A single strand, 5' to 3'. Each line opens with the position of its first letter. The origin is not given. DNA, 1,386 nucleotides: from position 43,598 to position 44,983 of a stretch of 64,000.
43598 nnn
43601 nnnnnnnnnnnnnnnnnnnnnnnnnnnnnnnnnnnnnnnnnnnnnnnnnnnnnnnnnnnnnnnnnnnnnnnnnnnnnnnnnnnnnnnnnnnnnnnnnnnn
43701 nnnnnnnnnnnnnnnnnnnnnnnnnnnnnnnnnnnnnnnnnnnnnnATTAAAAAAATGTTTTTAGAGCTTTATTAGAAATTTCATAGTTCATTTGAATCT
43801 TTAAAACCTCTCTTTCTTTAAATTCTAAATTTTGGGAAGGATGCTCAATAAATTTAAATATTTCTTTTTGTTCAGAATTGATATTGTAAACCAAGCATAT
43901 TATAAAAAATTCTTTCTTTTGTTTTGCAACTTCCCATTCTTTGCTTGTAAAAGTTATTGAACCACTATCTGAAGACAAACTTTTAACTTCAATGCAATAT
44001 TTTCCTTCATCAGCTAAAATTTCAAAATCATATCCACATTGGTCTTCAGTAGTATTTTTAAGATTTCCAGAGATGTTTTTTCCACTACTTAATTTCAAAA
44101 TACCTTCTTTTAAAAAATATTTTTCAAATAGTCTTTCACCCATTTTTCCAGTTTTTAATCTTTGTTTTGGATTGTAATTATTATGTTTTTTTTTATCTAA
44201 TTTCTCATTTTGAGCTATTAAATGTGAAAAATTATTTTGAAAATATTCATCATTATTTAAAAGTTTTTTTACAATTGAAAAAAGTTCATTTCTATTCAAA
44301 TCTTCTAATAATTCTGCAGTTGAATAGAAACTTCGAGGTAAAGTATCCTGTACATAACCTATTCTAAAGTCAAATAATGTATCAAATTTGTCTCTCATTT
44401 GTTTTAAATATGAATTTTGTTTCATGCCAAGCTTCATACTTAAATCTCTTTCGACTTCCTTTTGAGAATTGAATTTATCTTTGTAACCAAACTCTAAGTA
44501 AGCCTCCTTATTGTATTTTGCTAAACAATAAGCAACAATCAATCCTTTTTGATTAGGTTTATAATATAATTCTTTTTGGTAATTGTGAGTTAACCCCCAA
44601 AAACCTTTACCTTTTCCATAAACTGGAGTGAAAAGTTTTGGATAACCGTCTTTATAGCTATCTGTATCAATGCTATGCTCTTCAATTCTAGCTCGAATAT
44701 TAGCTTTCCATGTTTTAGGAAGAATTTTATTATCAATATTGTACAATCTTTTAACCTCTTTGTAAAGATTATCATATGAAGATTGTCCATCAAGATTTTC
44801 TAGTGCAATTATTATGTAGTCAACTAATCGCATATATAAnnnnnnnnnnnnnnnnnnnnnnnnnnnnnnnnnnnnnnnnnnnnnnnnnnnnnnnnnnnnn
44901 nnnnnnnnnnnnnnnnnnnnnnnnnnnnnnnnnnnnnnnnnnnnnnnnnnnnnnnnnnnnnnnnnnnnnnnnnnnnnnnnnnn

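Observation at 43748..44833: Orphan wHTH + PD-(D/E)xK (DUF3883-like) nuclease-fold gene embedded in core metabolism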

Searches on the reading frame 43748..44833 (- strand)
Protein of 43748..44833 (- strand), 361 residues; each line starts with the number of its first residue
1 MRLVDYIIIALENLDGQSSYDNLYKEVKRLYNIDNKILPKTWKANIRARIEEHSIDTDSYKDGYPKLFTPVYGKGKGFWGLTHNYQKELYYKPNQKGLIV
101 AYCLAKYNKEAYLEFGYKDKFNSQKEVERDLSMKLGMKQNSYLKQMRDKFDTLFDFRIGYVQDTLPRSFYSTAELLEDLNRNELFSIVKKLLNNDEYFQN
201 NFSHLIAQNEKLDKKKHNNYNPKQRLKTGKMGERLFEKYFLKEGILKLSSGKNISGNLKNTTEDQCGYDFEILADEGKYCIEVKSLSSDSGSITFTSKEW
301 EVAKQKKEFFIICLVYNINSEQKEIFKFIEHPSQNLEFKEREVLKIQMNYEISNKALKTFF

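Call 3: search_protein_families(library=pfam, proteins=[window:43748-44833:-], max_evalue=10)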
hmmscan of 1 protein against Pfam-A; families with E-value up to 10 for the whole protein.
window:43748-44833:- (361 aa): 2 families
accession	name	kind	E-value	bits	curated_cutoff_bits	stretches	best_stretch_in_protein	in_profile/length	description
PF13020.12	NOV_C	-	3.6e-14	53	22.1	1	255-322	18-86/91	Protein NO VEIN, C-terminal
PF08378.17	NERD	-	0.049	14.6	22.1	1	229-309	2-77/111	Nuclease-related domain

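Call 4: search_protein_families(library=padloc, proteins=[window:43748-44833:-], max_evalue=10)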
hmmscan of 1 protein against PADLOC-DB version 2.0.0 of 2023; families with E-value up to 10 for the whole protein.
window:43748-44833:- (361 aa): 7 families
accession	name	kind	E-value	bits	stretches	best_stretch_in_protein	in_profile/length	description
PDLC03967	TmtA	-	9.3e-14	48.8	1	77-325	792-985/1063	-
PDLC03972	TmtA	-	3.4e-13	46.6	1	198-337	1155-1289/1302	-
PDLC03964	TmtA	-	4.8e-12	42.7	1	207-336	1388-1520/1538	-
PDLC03966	TmtA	-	2.4e-10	36.9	1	210-328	1517-1625/1655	-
PDLC03971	TmtA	-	2.3e-09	33.3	1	257-321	1674-1748/1782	-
PDLC03968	TmtA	-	1.5e-05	20.8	1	274-345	1394-1466/1486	-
PDLC05008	PDC-S36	-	0.00065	17.5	1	261-328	192-260/280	-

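Call 5: search_protein_families(library=ncbifam, proteins=[window:43748-44833:-], max_evalue=10)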
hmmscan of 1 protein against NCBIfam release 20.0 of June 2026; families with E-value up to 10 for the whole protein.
window:43748-44833:- (361 aa): 0 families

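Call 6: search_solved_structures(query=window:43748-44833:-, max_evalue=10, show_alignments=2)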
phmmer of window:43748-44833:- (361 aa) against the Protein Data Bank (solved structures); distinct sequences matched with E-value up to 10: 2.
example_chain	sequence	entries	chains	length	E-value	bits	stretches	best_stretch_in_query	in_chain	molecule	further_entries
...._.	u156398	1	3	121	1.3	11.3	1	73-116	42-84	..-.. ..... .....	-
5d88_A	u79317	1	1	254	1.7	11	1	197-241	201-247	Predicted protease of the collagenase family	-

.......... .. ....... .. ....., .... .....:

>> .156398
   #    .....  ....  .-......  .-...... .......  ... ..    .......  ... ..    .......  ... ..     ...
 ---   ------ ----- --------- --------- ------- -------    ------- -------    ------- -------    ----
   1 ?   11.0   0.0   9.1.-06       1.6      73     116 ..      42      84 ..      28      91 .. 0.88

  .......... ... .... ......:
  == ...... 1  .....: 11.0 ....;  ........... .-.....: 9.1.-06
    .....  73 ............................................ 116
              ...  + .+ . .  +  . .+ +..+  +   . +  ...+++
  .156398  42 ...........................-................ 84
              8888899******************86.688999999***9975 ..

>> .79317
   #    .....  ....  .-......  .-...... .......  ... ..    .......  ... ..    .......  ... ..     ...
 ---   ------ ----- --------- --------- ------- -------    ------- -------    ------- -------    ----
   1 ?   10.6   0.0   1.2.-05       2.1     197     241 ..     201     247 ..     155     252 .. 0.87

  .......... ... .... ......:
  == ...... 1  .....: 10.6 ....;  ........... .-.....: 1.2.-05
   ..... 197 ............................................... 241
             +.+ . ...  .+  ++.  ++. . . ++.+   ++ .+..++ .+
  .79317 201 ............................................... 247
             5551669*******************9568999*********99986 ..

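Call 7: find_homologous_proteins(query=window:43748-44833:-, max_evalue=0.001)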
Query window:43748-44833:- (361 aa): 7 proteins with E <= 0.001 among 2624 candidates.
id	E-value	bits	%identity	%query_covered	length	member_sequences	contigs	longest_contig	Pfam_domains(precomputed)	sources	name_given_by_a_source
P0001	2.4e-237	805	100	100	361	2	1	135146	PF13020.13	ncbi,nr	ncbi:DUF3883 domain-containing protein [Candidatus Marinimicrobia bacterium]|nr:DUF3883 domain-conta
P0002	2.1e-157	542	68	99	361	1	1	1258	PF13020.13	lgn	-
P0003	1.6e-29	121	33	73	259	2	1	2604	PF13020.13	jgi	jgi:hypothetical protein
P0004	5.9e-28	116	32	73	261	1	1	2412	PF13020.13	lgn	-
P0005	9.8e-26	109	33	73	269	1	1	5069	PF13020.13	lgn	-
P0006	5.6e-25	106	31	71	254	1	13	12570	PF13020.13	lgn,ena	-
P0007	8.5e-22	96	30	72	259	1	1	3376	PF13020.13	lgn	-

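Call 8: search_protein_families(library=phrogs, proteins=[window:43748-44833:-], max_evalue=1)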
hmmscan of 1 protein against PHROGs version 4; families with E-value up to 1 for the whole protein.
window:43748-44833:- (361 aa): 0 families

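Call 13: find_encoding_contigs(protein=P0006, flank=10000, max_places=6)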
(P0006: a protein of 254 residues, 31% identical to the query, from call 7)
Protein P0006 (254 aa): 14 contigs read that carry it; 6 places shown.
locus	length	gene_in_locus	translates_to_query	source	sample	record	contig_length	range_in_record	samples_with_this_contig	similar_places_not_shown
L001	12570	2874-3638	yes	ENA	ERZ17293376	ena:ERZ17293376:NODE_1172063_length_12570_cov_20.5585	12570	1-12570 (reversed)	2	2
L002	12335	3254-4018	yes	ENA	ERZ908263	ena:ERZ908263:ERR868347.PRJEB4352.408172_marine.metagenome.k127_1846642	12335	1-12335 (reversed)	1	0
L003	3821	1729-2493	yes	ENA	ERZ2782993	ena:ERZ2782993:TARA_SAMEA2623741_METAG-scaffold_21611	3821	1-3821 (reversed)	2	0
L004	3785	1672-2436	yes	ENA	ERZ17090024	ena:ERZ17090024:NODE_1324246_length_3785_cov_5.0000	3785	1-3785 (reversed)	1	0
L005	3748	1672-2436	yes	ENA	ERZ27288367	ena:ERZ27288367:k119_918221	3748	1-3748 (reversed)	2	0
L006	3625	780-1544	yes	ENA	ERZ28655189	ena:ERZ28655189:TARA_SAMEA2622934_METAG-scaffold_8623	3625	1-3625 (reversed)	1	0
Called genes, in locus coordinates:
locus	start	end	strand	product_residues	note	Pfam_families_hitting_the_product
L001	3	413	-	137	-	?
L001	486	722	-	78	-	-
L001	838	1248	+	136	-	PF03852:Vsr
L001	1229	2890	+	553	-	PF00145:DNA_methylase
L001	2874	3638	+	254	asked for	PF13020:NOV_C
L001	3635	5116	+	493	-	PF02518:HATPase_c (weak), PF13589:HATPase_c_3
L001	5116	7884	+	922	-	PF10593:Z1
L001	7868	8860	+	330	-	PF14390:DUF4420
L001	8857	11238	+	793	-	PF22879:AIPR_N, PF10592:AIPR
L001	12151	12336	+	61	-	-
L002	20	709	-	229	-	-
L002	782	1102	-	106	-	-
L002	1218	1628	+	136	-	PF03852:Vsr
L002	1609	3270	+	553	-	PF00145:DNA_methylase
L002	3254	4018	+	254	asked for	PF13020:NOV_C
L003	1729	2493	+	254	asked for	PF13020:NOV_C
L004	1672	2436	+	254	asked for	PF13020:NOV_C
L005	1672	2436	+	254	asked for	PF13020:NOV_C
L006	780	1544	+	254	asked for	PF13020:NOV_C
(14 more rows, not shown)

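Call 14: find_encoding_contigs(protein=P0005, flank=10000, max_places=4)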
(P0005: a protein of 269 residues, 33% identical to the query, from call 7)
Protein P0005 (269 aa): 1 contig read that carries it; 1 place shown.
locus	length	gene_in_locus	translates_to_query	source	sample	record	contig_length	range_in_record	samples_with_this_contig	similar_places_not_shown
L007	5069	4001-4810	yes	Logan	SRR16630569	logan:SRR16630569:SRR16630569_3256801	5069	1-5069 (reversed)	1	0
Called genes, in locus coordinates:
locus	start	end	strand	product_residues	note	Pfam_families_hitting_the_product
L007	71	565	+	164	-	PF03852:Vsr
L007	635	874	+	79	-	PF12844:HTH_19, PF13560:HTH_31, PF01381:HTH_3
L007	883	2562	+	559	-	PF00145:DNA_methylase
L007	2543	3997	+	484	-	-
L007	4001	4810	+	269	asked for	PF13020:NOV_C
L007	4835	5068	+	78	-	?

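Call 16: search_protein_representatives(protein=window:43748-44833:-)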
Query: 361 residues. Proteins with E-value up to 0.001 (for the whole library): 436; up to 1e-10: 113; up to 1e-30: 7. The best 150 are listed.
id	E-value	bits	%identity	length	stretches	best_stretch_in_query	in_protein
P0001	7.8e-238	804.7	100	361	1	1-361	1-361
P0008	2.6e-53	197.8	43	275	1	88-360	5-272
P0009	1.0e-44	169.6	46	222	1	144-358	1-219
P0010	4.9e-37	144.3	32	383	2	90-357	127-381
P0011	1.6e-31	126.2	35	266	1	96-357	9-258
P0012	3.3e-31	125.1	37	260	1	96-361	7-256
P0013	7.4e-31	124.0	37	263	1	92-359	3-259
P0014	1.9e-29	119.3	36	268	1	94-358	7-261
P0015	7.9e-29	117.3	35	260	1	97-359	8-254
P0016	4.4e-28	114.9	35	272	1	93-358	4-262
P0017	7.4e-27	110.8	33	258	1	97-357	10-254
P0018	2.5e-26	109.1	34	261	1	92-358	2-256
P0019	9.3e-26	107.2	34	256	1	95-356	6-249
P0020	1.3e-25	106.7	33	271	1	96-357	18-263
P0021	1.8e-25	106.3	35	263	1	92-358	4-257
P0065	1.0e-16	77.5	29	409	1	96-358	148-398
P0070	4.0e-16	75.6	40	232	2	2-94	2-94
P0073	6.2e-16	74.9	41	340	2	4-83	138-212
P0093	2.1e-13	66.6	44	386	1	2-88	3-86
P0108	1.1e-11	60.9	43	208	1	1-98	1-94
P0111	1.5e-11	60.5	41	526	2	4-79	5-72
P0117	7.9e-11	58.1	39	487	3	4-89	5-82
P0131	3.4e-10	56.1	49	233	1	1-85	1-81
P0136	4.8e-10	55.6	43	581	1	4-95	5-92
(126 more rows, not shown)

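Call 17: search_protein_families(library=pfam, proteins=[P0093, P0111, P0117, P0136, P0073, P0070, P0108, P0131, P0010, P0065], max_evalue=0.01)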
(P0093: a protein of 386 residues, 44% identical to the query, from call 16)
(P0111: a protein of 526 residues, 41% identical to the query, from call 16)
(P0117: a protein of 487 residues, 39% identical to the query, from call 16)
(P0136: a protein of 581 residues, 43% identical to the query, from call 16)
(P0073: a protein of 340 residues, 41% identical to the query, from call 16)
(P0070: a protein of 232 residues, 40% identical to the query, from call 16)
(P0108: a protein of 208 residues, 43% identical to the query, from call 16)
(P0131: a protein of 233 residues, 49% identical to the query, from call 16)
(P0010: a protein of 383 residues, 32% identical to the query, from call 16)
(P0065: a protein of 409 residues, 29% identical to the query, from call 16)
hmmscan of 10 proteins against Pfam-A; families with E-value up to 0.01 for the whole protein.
P0093 (386 aa): 2 families
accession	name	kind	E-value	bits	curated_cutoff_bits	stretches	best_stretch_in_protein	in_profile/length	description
PF01878.24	EVE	-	4.3e-12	46.7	23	1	107-241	1-144/145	EVE domain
PF13020.12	NOV_C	-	2.3e-11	44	22.1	1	269-347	1-82/91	Protein NO VEIN, C-terminal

P0111 (526 aa): 1 family
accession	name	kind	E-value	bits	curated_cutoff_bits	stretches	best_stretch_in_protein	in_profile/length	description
PF14088.11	DUF4268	-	9.4e-34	116.9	27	1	386-521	1-139/140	Domain of unknown function (DUF4268)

P0117 (487 aa): 2 families
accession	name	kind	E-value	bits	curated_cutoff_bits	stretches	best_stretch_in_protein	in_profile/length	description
PF07499.19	RuvA_C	-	0.00021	22.2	24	0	104-116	2-14/47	RuvA, C-terminal domain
PF18039.7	UBA_6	-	0.0059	17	23.5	0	206-226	17-37/42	UBA-like domain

P0136 (581 aa): 0 families

P0073 (340 aa): 3 families
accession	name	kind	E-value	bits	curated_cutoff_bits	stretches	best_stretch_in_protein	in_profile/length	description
PF13391.12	HNH_2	-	5.1e-07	29.9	21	1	258-309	1-62/66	HNH endonuclease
PF01844.29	HNH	-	2.1e-06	28.2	21.4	1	258-302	1-41/47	HNH endonuclease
PF07757.19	AdoMet_MTase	-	0.0089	16.7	27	0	20-45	6-31/115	Predicted AdoMet-dependent methyltransferase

P0070 (232 aa): 1 family
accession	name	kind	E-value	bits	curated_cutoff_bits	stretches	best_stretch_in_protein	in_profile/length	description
PF13020.12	NOV_C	-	3.6e-20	72.3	22.1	1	110-203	1-88/91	Protein NO VEIN, C-terminal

P0108 (208 aa): 2 families
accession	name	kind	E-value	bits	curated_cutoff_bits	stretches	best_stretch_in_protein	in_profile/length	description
PF13391.12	HNH_2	-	3.9e-06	27.1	21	1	123-179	1-66/66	HNH endonuclease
PF01844.29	HNH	-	0.00015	22.3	21.4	1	123-168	1-41/47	HNH endonuclease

P0131 (233 aa): 1 family
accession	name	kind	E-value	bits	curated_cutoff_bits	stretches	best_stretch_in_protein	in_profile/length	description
PF13391.12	HNH_2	-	1.2e-07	31.9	21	1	134-188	1-65/66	HNH endonuclease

P0010 (383 aa): 1 family
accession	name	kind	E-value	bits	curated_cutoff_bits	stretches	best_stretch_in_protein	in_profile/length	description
PF13020.12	NOV_C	-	2.4e-13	50.4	22.1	1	266-352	2-90/91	Protein NO VEIN, C-terminal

P0065 (409 aa): 2 families
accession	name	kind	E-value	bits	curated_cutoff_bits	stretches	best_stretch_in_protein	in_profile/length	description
PF13020.12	NOV_C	-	2.7e-14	53.4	22.1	1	283-369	3-91/91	Protein NO VEIN, C-terminal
PF20411.3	DUF6697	-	0.0004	20.8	23.9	1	35-120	25-107/177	Domain of unknown function (DUF6697)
